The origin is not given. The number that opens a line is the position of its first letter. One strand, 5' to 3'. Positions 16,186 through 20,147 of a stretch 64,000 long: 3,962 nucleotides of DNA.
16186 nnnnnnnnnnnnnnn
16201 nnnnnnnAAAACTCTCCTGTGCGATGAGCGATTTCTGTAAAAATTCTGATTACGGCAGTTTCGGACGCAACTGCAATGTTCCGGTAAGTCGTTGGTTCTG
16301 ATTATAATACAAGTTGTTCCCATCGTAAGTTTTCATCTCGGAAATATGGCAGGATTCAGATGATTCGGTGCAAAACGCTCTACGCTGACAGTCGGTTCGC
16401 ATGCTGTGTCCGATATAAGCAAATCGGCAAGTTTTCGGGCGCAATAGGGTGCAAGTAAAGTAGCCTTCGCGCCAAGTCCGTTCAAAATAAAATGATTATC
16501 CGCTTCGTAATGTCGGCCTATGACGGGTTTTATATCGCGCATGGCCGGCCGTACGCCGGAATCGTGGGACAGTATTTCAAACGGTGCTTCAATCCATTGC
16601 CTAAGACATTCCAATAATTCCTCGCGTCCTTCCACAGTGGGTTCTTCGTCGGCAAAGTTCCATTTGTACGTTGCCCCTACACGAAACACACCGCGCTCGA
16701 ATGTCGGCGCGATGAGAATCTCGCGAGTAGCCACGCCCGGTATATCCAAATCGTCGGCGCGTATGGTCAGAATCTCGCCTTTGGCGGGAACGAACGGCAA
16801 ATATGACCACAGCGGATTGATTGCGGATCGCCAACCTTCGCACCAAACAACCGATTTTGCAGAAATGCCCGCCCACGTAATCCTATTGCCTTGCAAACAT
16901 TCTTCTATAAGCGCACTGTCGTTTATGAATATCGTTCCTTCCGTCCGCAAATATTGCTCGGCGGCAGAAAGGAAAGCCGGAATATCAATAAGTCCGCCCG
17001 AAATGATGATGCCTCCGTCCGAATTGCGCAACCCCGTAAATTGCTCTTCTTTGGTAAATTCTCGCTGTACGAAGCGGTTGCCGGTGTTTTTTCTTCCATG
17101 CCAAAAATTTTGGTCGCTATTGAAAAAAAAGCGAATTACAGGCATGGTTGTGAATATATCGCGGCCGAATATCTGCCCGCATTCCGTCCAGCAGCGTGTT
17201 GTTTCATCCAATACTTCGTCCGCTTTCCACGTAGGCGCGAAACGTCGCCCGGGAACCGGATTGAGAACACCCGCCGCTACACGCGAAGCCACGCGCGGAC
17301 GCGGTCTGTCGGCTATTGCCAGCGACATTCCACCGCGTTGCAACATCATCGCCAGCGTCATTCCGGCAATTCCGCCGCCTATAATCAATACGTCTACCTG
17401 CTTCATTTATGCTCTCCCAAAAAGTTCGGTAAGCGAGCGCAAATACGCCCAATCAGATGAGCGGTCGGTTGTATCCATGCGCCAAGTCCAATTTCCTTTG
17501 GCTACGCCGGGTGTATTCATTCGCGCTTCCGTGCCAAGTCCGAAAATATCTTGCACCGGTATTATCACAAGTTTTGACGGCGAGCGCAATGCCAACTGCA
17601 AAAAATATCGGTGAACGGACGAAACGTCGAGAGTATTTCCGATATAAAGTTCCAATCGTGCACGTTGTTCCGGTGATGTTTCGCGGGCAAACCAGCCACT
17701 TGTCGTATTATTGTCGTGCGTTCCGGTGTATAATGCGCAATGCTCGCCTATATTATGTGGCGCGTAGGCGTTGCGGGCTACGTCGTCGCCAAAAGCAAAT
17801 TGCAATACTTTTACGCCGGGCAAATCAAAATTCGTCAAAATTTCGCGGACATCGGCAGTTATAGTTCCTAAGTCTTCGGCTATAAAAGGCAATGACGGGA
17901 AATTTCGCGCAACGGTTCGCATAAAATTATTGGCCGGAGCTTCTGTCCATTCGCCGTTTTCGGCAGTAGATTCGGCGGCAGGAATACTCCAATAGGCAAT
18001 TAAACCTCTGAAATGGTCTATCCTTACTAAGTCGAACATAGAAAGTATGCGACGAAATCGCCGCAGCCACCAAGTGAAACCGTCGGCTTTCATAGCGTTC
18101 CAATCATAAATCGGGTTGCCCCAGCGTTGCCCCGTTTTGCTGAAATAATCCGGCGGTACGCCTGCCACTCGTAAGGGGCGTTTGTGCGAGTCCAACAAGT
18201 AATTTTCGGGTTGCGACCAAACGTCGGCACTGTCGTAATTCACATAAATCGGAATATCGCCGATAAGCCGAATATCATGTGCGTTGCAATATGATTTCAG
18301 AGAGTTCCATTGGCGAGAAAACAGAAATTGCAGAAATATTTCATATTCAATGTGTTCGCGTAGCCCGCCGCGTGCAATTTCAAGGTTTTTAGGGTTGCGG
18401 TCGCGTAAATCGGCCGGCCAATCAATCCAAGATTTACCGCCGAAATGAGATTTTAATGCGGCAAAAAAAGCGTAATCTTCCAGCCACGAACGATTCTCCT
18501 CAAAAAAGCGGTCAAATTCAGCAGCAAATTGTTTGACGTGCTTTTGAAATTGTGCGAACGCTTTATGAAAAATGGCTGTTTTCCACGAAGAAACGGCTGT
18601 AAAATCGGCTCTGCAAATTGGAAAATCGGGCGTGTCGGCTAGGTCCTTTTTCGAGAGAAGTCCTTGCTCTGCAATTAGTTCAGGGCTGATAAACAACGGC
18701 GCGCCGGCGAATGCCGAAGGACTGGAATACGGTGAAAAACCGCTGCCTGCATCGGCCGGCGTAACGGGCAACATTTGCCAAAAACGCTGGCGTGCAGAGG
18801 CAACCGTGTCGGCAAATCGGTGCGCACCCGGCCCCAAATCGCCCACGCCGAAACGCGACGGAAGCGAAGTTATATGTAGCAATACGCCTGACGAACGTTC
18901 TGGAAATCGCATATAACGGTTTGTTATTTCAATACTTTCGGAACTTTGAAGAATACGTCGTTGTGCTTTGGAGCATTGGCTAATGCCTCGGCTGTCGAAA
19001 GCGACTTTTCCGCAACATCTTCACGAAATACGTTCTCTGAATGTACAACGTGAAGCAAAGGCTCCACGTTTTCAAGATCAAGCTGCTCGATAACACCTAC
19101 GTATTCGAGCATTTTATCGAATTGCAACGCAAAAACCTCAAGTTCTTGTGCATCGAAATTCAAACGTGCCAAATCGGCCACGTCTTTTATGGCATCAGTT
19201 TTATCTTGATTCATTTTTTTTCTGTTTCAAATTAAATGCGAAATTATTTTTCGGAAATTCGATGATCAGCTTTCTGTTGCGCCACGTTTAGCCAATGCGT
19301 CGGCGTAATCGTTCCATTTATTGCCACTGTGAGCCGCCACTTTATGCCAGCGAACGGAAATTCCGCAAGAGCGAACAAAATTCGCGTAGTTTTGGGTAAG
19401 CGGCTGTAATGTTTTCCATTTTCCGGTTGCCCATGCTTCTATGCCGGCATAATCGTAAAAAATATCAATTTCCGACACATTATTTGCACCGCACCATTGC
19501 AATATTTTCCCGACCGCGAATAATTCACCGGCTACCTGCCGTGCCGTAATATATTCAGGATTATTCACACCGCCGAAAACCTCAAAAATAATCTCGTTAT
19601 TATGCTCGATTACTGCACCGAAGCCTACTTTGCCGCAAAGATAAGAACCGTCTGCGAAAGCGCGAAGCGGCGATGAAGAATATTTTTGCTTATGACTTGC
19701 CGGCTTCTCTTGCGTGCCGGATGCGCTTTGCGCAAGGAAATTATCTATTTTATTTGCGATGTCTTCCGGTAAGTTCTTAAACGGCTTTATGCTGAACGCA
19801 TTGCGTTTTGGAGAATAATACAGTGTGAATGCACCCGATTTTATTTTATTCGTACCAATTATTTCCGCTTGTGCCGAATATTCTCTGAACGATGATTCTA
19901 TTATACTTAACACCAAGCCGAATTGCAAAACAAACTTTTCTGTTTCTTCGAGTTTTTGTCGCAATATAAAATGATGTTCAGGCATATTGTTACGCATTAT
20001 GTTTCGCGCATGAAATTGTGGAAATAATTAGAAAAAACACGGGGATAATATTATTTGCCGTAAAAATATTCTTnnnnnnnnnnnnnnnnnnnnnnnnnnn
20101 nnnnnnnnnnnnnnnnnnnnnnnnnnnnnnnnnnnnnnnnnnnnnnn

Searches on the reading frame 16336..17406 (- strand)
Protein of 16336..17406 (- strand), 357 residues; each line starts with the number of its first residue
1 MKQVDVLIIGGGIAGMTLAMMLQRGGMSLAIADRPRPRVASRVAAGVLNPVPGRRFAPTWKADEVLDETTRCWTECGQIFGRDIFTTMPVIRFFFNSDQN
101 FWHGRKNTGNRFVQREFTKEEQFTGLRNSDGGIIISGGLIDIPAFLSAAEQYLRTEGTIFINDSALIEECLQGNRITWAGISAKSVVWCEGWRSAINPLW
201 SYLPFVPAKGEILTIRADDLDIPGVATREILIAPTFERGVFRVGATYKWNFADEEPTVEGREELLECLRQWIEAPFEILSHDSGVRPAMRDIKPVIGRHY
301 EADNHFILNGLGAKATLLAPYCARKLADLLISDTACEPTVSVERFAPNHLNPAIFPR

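Call 48: search_protein_families(library=pfam, proteins=[window:16336-17406:-], max_evalue=0.0001)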
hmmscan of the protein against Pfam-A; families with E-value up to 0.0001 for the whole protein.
window:16336-17406:- (357 aa): 2 families
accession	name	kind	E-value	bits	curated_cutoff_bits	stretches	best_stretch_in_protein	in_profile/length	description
PF01266.30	DAO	-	4.1e-31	109.2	27.9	1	5-329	1-353/353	FAD dependent oxidoreductase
PF00890.30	FAD_binding_2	-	8e-06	25.7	20.4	1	5-49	1-46/414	FAD binding domain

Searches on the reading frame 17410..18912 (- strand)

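Call 48: search_protein_families(library=pfam, proteins=[window:17410-18912:-], max_evalue=0.0001)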
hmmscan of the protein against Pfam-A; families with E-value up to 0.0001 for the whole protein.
window:17410-18912:- (501 aa): 1 family
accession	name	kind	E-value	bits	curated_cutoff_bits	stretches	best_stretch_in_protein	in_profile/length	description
PF02446.23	Glyco_hydro_77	-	1e-169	565.8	25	1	12-481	1-461/465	4-alpha-glucanotransferase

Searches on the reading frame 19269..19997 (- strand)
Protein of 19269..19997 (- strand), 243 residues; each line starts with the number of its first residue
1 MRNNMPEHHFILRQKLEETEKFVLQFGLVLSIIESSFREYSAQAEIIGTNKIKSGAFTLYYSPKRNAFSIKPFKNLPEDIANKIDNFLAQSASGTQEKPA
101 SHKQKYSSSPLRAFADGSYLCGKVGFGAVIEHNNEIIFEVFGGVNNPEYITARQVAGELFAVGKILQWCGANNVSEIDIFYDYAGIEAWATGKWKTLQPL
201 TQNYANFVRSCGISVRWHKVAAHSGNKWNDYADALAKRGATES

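Call 48: search_protein_families(library=pfam, proteins=[window:19269-19997:-], max_evalue=0.0001)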
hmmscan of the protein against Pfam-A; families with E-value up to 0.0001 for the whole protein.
window:19269-19997:- (243 aa): 1 family
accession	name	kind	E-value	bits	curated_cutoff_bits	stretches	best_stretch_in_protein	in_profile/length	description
PF00075.30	RNase_H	-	6.2e-07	30.1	25.8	1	113-240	6-140/141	RNase H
